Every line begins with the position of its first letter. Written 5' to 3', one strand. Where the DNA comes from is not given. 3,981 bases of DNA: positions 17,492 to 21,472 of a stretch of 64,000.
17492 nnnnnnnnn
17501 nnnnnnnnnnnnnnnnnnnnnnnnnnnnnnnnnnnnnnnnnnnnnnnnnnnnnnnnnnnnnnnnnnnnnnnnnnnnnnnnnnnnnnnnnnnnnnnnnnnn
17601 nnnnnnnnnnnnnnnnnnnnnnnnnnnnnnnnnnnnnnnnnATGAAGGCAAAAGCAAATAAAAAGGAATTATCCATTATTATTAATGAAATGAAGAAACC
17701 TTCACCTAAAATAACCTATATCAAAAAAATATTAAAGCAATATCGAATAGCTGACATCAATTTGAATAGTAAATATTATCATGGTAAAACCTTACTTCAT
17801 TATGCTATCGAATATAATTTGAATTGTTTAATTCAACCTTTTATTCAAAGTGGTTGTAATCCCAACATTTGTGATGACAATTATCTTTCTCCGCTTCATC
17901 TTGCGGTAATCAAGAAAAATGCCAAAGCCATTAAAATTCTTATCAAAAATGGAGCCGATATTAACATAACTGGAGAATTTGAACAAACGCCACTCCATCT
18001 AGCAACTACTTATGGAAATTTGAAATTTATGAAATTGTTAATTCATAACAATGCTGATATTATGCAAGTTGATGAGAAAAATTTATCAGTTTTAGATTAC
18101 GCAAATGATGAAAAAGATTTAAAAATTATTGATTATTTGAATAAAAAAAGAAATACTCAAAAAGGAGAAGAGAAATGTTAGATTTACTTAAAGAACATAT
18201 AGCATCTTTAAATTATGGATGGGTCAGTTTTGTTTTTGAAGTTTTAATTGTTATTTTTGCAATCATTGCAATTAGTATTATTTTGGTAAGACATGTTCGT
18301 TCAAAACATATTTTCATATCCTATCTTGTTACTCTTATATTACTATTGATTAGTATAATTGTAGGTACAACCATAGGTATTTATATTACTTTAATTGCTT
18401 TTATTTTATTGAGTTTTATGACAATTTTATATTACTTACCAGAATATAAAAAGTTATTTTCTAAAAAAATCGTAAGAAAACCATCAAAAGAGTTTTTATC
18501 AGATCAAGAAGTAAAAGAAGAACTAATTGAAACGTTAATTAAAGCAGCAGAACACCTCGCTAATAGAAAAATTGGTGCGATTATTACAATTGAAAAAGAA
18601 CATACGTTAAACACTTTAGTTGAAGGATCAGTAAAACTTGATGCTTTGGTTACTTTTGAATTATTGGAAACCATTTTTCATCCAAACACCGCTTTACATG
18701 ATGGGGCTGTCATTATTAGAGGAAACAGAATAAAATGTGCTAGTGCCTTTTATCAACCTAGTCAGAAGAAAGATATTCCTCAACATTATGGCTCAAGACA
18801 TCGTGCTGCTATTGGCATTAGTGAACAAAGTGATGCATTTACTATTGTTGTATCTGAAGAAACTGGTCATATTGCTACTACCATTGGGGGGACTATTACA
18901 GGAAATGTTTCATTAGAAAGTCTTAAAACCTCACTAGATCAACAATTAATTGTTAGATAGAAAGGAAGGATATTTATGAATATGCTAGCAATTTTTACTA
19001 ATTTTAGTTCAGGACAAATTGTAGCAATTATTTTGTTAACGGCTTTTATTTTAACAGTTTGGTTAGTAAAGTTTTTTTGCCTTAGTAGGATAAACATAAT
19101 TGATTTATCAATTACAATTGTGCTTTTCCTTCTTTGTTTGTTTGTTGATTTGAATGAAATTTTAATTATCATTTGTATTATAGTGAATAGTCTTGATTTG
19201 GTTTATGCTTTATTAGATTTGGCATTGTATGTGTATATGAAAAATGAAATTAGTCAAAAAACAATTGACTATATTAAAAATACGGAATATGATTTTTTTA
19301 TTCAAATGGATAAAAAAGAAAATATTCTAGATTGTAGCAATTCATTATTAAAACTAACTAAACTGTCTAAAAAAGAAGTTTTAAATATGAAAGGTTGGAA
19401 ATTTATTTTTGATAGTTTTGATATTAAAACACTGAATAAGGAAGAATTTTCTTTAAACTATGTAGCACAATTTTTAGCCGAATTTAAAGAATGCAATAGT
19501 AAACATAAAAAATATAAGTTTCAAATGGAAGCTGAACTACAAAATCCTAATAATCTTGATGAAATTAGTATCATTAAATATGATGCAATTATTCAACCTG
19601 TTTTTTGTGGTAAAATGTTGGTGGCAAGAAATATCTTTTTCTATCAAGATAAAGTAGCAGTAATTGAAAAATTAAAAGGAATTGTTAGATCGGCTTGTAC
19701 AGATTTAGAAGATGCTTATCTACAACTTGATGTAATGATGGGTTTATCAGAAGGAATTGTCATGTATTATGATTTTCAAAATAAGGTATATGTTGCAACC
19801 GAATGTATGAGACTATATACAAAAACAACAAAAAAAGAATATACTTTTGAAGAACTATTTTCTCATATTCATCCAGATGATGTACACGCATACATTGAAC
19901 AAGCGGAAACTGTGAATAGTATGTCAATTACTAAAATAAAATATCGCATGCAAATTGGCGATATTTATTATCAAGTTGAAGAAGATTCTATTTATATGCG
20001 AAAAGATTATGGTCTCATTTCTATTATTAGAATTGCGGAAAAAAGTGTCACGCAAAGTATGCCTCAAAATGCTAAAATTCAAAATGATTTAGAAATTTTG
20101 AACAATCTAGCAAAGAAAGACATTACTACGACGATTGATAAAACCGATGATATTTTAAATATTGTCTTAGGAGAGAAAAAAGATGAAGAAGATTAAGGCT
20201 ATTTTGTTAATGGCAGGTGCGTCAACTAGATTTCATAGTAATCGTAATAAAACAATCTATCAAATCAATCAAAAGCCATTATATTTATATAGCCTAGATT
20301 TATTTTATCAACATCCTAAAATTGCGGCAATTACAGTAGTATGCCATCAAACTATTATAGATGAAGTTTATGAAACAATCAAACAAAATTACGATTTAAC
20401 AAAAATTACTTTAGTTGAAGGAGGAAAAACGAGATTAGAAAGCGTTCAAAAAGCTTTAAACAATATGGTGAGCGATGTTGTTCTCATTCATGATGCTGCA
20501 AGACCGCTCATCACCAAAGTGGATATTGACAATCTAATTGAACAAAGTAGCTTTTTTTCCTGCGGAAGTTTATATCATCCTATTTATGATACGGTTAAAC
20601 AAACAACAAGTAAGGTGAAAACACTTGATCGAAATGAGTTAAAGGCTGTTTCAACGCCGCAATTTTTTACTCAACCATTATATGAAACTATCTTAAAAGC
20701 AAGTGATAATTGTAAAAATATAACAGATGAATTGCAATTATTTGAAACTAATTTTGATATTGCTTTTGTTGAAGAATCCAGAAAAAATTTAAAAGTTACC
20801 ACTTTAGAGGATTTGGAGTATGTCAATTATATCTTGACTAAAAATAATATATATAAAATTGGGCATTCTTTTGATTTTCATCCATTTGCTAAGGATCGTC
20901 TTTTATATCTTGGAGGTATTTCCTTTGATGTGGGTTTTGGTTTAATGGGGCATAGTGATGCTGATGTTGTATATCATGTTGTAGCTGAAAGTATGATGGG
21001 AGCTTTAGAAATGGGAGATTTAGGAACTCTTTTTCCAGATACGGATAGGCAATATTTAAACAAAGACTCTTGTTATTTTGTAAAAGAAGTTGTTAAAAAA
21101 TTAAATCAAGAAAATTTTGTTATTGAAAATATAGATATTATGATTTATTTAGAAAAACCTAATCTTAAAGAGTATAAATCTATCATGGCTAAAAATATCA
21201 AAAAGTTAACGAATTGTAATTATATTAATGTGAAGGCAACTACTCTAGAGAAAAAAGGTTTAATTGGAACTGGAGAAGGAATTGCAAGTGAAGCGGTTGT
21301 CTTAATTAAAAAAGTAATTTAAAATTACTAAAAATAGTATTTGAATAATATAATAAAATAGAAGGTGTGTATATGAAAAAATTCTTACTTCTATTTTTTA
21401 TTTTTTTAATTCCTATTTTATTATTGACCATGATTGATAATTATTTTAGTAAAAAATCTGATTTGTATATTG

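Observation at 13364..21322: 1425-aa helicase-like/REase-tail giant protein translationally coupled to an ankyrin-repeat protein and the c-di-AMP cyclase CdaA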

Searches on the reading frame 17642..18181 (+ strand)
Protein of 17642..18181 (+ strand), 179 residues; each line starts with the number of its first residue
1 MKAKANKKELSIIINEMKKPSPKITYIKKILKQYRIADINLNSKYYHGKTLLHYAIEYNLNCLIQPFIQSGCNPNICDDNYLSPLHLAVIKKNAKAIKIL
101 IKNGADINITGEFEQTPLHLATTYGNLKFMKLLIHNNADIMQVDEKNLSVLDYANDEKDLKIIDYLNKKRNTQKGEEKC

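Call 7: search_protein_families(library=pfam, proteins=[window:17642-18181:+], max_evalue=0.01)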
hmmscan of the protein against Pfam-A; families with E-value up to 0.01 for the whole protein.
window:17642-18181:+ (179 aa): 5 families
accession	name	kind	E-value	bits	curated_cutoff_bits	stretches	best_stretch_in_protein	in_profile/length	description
PF12796.13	Ank_2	-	5.3e-34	117.1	27.3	3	52-143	1-89/90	Ankyrin repeats (3 copies)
PF00023.36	Ank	-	2e-21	75.3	21.1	3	115-144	3-32/33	Ankyrin repeat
PF13857.12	Ank_5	-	2.3e-21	76.1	27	3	100-154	1-56/56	Ankyrin repeats (many copies)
PF13606.12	Ank_3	-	3.1e-18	64.1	22.3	2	81-109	2-30/30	Ankyrin repeat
PF13637.12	Ank_4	-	2.9e-11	43.7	22.7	1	85-134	1-50/50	Ankyrin repeats (many copies)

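Call 8: search_protein_families(library=ncbifam, proteins=[window:17642-18181:+], max_evalue=0.01)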
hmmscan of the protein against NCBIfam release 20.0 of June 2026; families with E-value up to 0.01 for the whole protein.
window:17642-18181:+ (179 aa): 8 families
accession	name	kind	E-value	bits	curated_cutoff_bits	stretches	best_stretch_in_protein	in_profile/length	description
NF043029.1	T4SS_AnkY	equivalog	6.7e-18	64.4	600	2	83-163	460-540/543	Dot/Icm T4SS effector AnkY/LegA9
NF043019.1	T4SS_AnkC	equivalog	2.5e-16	59.6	450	1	27-174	106-259/459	Dot/Icm T4SS effector AnkC/LegA12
NF043023.1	T4SS_AnkH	equivalog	3.3e-15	55.8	600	2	67-163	18-114/467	Dot/Icm T4SS effector AnkH/LegA3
NF043028.1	T4SS_AnkX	equivalog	2.6e-10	39.1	1400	2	83-168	387-479/938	Dot/Icm T4SS effector AnkN/AnkX/LegA8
TIGR00870.1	trp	subfamily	2.5e-08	32.5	498.75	1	44-110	80-160/747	transient-receptor-potential calcium channel protein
NF041931.2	MzaA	equivalog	2e-07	30.2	800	1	85-173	6-95/726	MZA anti-phage system associated sigma-70 family RNA polymerase sigma factor MzaA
NF043027.1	T4SS_AnkQ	equivalog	9e-07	27.9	700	1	28-78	344-394/496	Dot/Icm T4SS effector AnkQ/LegA10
NF043022.1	T4SS_AnkG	equivalog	5.3e-05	22.2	500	0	35-100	386-455/455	Dot/Icm T4SS effector AnkG/AnkZ/LegA7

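Call 10: search_protein_families(library=padloc, proteins=[window:17642-18181:+], max_evalue=0.01)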
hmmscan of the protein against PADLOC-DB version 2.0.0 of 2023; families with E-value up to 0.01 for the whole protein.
window:17642-18181:+ (179 aa): 2 families
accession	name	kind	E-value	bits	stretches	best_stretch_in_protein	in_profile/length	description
PDLC04783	PDC-M72A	-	3e-18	64.3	1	37-170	219-352/392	-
PDLC02908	Ankyrin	-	1.9e-09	34.3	1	15-145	706-833/880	-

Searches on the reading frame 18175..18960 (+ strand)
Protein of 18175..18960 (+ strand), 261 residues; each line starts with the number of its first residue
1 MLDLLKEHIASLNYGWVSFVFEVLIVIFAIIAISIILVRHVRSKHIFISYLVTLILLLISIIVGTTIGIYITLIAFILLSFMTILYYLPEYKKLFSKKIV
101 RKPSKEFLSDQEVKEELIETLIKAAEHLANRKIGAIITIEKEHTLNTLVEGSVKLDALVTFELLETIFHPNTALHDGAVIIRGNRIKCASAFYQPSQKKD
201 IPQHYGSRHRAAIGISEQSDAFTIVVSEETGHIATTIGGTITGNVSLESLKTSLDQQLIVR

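Call 7: search_protein_families(library=pfam, proteins=[window:18175-18960:+], max_evalue=0.01)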
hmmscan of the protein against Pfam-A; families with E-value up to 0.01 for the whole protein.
window:18175-18960:+ (261 aa): 1 family
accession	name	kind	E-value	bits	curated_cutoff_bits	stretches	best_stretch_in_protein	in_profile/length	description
PF02457.21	DAC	-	2.1e-38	131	27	1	123-240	2-118/119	DisA bacterial checkpoint controller nucleotide-binding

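Call 8: search_protein_families(library=ncbifam, proteins=[window:18175-18960:+], max_evalue=0.01)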
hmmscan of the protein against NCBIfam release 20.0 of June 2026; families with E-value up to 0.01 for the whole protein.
window:18175-18960:+ (261 aa): 5 families
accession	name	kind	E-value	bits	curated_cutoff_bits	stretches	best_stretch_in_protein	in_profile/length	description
TIGR00159.1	TIGR00159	equivalog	1.1e-47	162.4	188.8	1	22-257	16-249/254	diadenylate cyclase CdaA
NF038327.1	c-di-AMP_CdaM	exception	5.5e-37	127.2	225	1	70-242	3-175/196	diadenylate cyclase CdaM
NF038328.1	c-di-AMP_CdaS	exception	5.9e-37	127.1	225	1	119-241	65-187/191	sporulation-specific diadenylate cyclase CdaS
NF010009.0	PRK13482.1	equivalog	2.2e-07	30.4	201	1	123-234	24-131/357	DNA integrity scanning diadenylate cyclase DisA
NF041371.1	Diadnylcyc_Halo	equivalog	5.8e-07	29.1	430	1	176-242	194-262/270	diadenylate cyclase DacZ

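Call 63: find_homologous_proteins(query=window:18175-18960:+, max_evalue=1e-20)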
Query window:18175-18960:+ (261 aa): 7576 proteins with E <= 1e-20 among 8000 candidates; the best 120 are listed.
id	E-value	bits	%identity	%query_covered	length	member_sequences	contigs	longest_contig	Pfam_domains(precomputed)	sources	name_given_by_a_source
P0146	3.8e-158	542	100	100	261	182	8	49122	PF02457.22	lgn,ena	-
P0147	1.5e-133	462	83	100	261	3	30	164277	PF02457.22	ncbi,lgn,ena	-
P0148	9.9e-117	407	72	100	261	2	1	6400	PF02457.22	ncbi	-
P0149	1.0e-115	403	74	100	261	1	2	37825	PF02457.22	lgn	-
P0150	3.8e-115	401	71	100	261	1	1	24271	PF02457.22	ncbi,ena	-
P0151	7.6e-115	400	70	100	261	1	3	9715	PF02457.22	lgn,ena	-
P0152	4.9e-114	398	70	100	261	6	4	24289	PF02457.22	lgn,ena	-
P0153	5.5e-114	398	75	95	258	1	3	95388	PF02457.22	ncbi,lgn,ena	-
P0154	5.7e-114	398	69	100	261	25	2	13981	PF02457.22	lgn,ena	-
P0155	6.2e-114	397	70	100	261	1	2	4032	PF02457.22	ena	-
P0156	6.6e-114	397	69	100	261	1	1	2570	PF02457.22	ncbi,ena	-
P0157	4.8e-113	394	70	100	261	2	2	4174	PF02457.22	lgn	-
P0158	1.1e-112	393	69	100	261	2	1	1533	PF02457.22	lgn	-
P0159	5.6e-109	381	67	100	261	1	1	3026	PF02457.22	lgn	-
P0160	3.4e-107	375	71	100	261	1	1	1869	PF02457.22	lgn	-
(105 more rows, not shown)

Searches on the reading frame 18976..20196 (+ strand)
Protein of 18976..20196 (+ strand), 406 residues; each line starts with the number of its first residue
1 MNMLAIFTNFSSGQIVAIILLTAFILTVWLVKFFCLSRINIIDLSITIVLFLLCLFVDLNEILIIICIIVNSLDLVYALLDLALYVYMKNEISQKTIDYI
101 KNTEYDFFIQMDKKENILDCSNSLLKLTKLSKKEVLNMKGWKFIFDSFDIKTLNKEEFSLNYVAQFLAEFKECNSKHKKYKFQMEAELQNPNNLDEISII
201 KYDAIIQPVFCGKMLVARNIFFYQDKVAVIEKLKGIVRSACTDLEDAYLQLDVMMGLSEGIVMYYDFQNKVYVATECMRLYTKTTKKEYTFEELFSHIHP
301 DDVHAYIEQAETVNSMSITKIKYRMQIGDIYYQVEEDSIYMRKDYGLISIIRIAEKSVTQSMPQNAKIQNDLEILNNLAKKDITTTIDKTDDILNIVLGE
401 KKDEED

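Call 7: search_protein_families(library=pfam, proteins=[window:18976-20196:+], max_evalue=0.01)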
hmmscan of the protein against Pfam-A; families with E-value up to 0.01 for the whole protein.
window:18976-20196:+ (406 aa): 0 families

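Call 8: search_protein_families(library=ncbifam, proteins=[window:18976-20196:+], max_evalue=0.01)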
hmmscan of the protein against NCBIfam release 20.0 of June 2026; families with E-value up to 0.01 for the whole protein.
window:18976-20196:+ (406 aa): 0 families

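Call 10: search_protein_families(library=padloc, proteins=[window:18976-20196:+], max_evalue=0.01)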
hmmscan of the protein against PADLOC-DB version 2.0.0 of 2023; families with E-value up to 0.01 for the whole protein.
window:18976-20196:+ (406 aa): 0 families

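Call 27: find_homologous_proteins(query=window:18976-20196:+)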
Query window:18976-20196:+ (406 aa): 45 proteins with E <= 0.001 among 3467 candidates.
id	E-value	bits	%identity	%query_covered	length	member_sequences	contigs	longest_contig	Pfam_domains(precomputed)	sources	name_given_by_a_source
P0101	7.4e-258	873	100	100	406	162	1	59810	-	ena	-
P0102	2.3e-231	786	94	100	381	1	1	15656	-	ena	-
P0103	1.1e-230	784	94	100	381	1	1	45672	-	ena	-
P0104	1.1e-194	665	72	100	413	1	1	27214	-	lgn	-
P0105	2.3e-192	657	71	99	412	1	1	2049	-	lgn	-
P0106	1.9e-191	654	72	100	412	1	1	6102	-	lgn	-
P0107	7.1e-190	649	71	100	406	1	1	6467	-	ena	-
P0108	8.5e-190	649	71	100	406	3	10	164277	-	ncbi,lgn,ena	-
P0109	9.4e-190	649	70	100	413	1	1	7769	-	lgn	-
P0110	4.5e-189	647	71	100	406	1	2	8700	-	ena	-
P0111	3.4e-184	631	67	99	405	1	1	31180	-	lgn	-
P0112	5.1e-180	617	68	100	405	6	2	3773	-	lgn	-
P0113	3.5e-178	611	68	99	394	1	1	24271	-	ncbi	-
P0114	1.0e-177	609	69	98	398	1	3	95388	-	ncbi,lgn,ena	-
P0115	4.7e-177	607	66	100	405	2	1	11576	-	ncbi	-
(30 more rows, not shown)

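Call 36: predict_structure(alignment_id=A3)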
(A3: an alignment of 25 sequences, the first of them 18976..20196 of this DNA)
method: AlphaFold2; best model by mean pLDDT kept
length: 406 residues; sequences in the alignment: 25
mean_pLDDT: 74.4   pTM: 0.48
mean pLDDT of the five models: 74.4, 72.1, 71.4, 69.7, 69.1
residues with pLDDT >= 90: 16; 70-90: 266; 50-70: 71; < 50: 53
segments of 3 or more residues with pLDDT < 50: 1-3, 229-254, 256-259, 357-371, 402-406
pLDDT, mean of each block of 10 residues (from residue 1): 57 86 88 77 84 83 87 89 87 85 82 89 85 87 87 86 86 70 83 71 88 86 68 46 44 46 71 75 81 85 83 68 83 77 57 55 40 57 67 68 43
secondary structure, 60 per line:
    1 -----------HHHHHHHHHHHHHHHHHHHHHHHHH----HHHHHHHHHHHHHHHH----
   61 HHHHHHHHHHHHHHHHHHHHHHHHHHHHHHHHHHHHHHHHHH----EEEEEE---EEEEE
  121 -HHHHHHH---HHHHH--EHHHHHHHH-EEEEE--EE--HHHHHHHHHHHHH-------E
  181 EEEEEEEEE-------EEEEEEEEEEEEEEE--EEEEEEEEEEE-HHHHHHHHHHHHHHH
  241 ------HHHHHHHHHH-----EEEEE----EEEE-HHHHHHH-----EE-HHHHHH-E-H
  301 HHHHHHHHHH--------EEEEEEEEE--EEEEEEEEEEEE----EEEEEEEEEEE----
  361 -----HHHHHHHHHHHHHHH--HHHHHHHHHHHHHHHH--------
elements in order: H12-36 H41-56 H61-102 E107-112 E116-120 H122-128 H132-136 H140-147 E149-153 H160-172 E180-189 E197-211 E214-224 H226-240 H247-256 E262-266 E271-274 H276-282 H291-296 H300-310 E319-327 E330-341 E346-356 H366-380 H383-398

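Call 39: fold_search(model_id=the predicted structure, library=pdb)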
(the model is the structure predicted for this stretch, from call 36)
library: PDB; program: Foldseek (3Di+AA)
matches with E <= 10: 1182; with E <= 0.001: 119
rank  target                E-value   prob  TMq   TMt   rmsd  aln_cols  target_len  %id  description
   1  6ph4_B                3.4e-11  1.00  0.22  0.20  26.4       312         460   13  Full length LOV-PAS-HK construct from the LOV-HK sensory protein from Brucella abortus (light-adapted, construct 15-48 (released 2020-12-30)
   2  6pps_B                2.6e-10  1.00  0.23  0.34  19.9       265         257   12  A blue light illuminated LOV-PAS construct from the LOV-HK sensory protein from Brucella abortus (construct 15-273) (released 2020-07-15)
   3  6pps_D                2.6e-10  1.00  0.23  0.33  18.9       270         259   12  A blue light illuminated LOV-PAS construct from the LOV-HK sensory protein from Brucella abortus (construct 15-273) (released 2020-07-15)
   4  6ph4_A                4.7e-10  1.00  0.24  0.31  27.7       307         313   11  Full length LOV-PAS-HK construct from the LOV-HK sensory protein from Brucella abortus (light-adapted, construct 15-48 (released 2020-12-30)
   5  6pps_A                5.3e-10  1.00  0.23  0.34  17.9       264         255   11  A blue light illuminated LOV-PAS construct from the LOV-HK sensory protein from Brucella abortus (construct 15-273) (released 2020-07-15)
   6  6pps_C                7.4e-10  1.00  0.24  0.35  19.5       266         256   10  A blue light illuminated LOV-PAS construct from the LOV-HK sensory protein from Brucella abortus (construct 15-273) (released 2020-07-15)
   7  9ofu_A                6.0e-09  1.00  0.22  0.28  16.5       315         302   10  Dimer of HIF-1a-ARNT Heterodimers Complexed on 52-bp HRE/HAS (released 2025-06-11)
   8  6ph3_C                7.5e-09  1.00  0.23  0.36  18.0       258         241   12  LOV-PAS construct from the LOV-HK sensory protein from Brucella abortus (dark-adapted, construct 15-273) (released 2020-12-30)
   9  9of0_A                1.0e-08  1.00  0.23  0.28  16.4       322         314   13  Cryo-EM Structure of Human HIF-2a-ARNT Complexed on 20-bp HRE (released 2025-06-11)
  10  9ofu_C                1.7e-08  1.00  0.22  0.28  17.9       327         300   10  Dimer of HIF-1a-ARNT Heterodimers Complexed on 52-bp HRE/HAS (released 2025-06-11)
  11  4zpk_A                2.8e-08  1.00  0.20  0.29  16.2       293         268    6  Crystal Structure of the Heterodimeric HIF-2a:ARNT Complex with HRE DNA (released 2015-08-12)
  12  9ljx_B                3.3e-08  1.00  0.23  0.29  17.1       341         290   12  Crystal Structure of the Heterodimeric HIF-2 Complex with Agonist SD-26 (released 2025-10-15)
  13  9ljy_B                3.5e-08  1.00  0.22  0.29  16.1       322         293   13  Crystal Structure of the Heterodimeric HIF-2 Complex with Agonist SD-14 (released 2025-10-15)
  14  7w80_B                4.6e-08  1.00  0.22  0.29  15.3       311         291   13  Crystal Structure of the Heterodimeric HIF-2 in Complex with Antagonist Belzutifan (released 2022-09-21)
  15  7v7l_A                5.7e-08  1.00  0.21  0.29  18.1       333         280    8  Crystal Structure of the Heterodimeric HIF-3a:ARNT Complex (released 2022-05-18)
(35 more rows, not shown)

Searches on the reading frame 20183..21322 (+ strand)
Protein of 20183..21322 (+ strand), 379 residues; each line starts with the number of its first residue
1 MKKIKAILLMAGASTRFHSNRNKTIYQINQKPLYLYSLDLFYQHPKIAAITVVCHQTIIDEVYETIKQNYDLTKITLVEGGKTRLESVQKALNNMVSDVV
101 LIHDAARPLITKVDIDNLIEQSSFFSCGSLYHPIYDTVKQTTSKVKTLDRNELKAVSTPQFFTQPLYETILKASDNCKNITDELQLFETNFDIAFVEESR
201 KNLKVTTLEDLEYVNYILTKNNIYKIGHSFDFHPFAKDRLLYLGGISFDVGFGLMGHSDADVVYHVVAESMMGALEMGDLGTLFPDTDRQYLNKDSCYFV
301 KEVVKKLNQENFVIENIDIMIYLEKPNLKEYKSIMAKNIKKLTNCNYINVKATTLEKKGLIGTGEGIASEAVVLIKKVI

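Call 7: search_protein_families(library=pfam, proteins=[window:20183-21322:+], max_evalue=0.01)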
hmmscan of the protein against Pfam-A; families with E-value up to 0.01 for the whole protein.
window:20183-21322:+ (379 aa): 4 families
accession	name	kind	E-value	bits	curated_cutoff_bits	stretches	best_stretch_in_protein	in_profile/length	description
PF02542.21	YgbB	-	8.4e-48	163.1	26.7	1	225-375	2-154/155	YgbB family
PF01128.25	IspD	-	1e-39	137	27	1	5-219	2-220/221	2-C-methyl-D-erythritol 4-phosphate cytidylyltransferase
PF12804.13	NTP_transf_3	-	2.1e-07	31.7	27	1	6-121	1-110/160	MobA-like NTP transferase domain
PF02348.25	CTP_transf_3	-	2.8e-05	24.4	22.6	1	7-160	3-148/217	Cytidylyltransferase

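Call 8: search_protein_families(library=ncbifam, proteins=[window:20183-21322:+], max_evalue=0.01)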
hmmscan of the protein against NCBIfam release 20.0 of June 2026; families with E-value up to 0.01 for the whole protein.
window:20183-21322:+ (379 aa): 18 families
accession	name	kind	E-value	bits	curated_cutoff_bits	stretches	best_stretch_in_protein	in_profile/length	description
NF006899.0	PRK09382.1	equivalog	1.3e-89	301.1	417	1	1-376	4-380/387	bifunctional 2-C-methyl-D-erythritol 4-phosphate cytidylyltransferase/2-C-methyl-D-erythritol 2,4-cyclodiphosphate synthase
TIGR00453.1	ispD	equivalog_domain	1.9e-47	161.6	181.3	1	6-217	2-218/219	2-C-methyl-D-erythritol 4-phosphate cytidylyltransferase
TIGR00151.1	ispF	equivalog_domain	1.7e-42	145.2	116.45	1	225-376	1-154/155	2-C-methyl-D-erythritol 2,4-cyclodiphosphate synthase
NF001186.0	PRK00155.2-3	equivalog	4.8e-33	114.5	253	1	3-219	4-223/224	2-C-methyl-D-erythritol 4-phosphate cytidylyltransferase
NF009924.0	PRK13385.1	subfamily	1.8e-28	99.7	342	1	5-219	4-224/230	2-C-methyl-D-erythritol 4-phosphate cytidylyltransferase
NF001183.0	PRK00155.1-3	subfamily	3.2e-23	82.3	166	1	6-221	4-234/237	D-ribitol-5-phosphate cytidylyltransferase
NF003952.0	PRK05450.1-5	subfamily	2.5e-08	33.4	193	1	14-154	13-152/250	3-deoxy-manno-octulosonate cytidylyltransferase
NF010939.0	PRK14359.1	equivalog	9.2e-08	31.1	592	1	3-125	2-121/430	bifunctional UDP-N-acetylglucosamine diphosphorylase/glucosamine-1-phosphate N-acetyltransferase GlmU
TIGR01173.1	glmU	equivalog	3.1e-07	29.6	366.85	1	5-122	2-117/452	bifunctional UDP-N-acetylglucosamine diphosphorylase/glucosamine-1-phosphate N-acetyltransferase GlmU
NF010933.0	PRK14353.1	equivalog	4e-07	29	505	1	2-121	4-123/453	bifunctional UDP-N-acetylglucosamine diphosphorylase/glucosamine-1-phosphate N-acetyltransferase GlmU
NF010935.0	PRK14355.1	equivalog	9e-07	27.9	718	1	1-121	1-120/459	bifunctional UDP-N-acetylglucosamine diphosphorylase/glucosamine-1-phosphate N-acetyltransferase GlmU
NF001457.0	PRK00317.1-3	equivalog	6.7e-06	25.7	164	1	4-121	2-112/200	molybdenum cofactor guanylyltransferase MobA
NF010934.1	PRK14354.1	equivalog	2.1e-05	23.2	450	1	6-121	2-114/447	bifunctional UDP-N-acetylglucosamine diphosphorylase/glucosamine-1-phosphate N-acetyltransferase GlmU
NF010932.0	PRK14352.1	equivalog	2.7e-05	23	611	1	3-121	6-125/488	bifunctional UDP-N-acetylglucosamine diphosphorylase/glucosamine-1-phosphate N-acetyltransferase GlmU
NF009905.0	PRK13368.1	subfamily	6.2e-05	22.5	255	1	16-156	10-144/243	3-deoxy-manno-octulosonate cytidylyltransferase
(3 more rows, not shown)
